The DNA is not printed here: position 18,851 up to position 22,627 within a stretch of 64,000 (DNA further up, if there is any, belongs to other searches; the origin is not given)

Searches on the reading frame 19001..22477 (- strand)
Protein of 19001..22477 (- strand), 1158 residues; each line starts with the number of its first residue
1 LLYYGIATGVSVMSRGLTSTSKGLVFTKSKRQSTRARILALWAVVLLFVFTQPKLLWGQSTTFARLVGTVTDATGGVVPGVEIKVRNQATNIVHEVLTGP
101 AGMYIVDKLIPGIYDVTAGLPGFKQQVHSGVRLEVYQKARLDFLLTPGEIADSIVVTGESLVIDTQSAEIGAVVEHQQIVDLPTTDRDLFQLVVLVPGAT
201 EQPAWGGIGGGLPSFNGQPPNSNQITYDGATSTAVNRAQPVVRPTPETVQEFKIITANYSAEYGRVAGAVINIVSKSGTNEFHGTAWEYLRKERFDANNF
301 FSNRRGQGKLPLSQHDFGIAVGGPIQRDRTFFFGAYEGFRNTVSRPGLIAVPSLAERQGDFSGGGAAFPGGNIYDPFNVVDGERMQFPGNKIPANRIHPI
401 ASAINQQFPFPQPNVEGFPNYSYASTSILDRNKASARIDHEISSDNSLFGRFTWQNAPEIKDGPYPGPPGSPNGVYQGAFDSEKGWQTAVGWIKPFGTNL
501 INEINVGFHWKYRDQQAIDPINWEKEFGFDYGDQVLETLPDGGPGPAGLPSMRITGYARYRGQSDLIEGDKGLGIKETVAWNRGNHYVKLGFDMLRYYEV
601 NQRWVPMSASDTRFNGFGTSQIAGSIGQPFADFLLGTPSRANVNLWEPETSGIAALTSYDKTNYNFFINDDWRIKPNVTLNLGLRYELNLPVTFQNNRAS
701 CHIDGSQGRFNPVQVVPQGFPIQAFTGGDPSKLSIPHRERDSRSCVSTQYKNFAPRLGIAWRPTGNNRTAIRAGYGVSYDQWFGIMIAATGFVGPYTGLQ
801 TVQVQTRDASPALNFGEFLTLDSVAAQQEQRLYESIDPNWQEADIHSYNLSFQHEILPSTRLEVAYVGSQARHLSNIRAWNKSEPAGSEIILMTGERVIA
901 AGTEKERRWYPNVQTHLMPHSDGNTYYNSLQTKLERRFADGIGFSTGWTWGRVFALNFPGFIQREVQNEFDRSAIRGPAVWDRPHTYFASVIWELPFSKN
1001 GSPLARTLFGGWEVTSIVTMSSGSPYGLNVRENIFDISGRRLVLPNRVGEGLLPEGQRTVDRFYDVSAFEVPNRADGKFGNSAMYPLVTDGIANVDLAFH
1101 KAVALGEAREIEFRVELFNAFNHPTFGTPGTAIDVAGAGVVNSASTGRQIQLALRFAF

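Call 22: search_protein_families(library=pfam, proteins=[window:19001-22477:-], max_evalue=0.001)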
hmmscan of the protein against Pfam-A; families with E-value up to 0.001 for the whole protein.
window:19001-22477:- (1158 aa): 4 families
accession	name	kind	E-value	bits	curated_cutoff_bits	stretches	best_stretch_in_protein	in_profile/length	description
PF25183.1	OMP_b-brl_4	-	2.3e-192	642.1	30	1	274-1151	1-838/838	Outer membrane beta barrel domain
PF13620.12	CarboxypepD_reg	-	9e-16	58.4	32.3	1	66-145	2-81/82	Carboxypeptidase regulatory-like domain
PF00593.30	TonB_dep_Rec_b-barrel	-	6.5e-08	33.3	27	1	578-780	83-242/436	TonB dependent receptor-like, beta-barrel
PF07715.20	Plug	-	9.3e-05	23.3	23.9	1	173-267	11-103/107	TonB-dependent Receptor Plug Domain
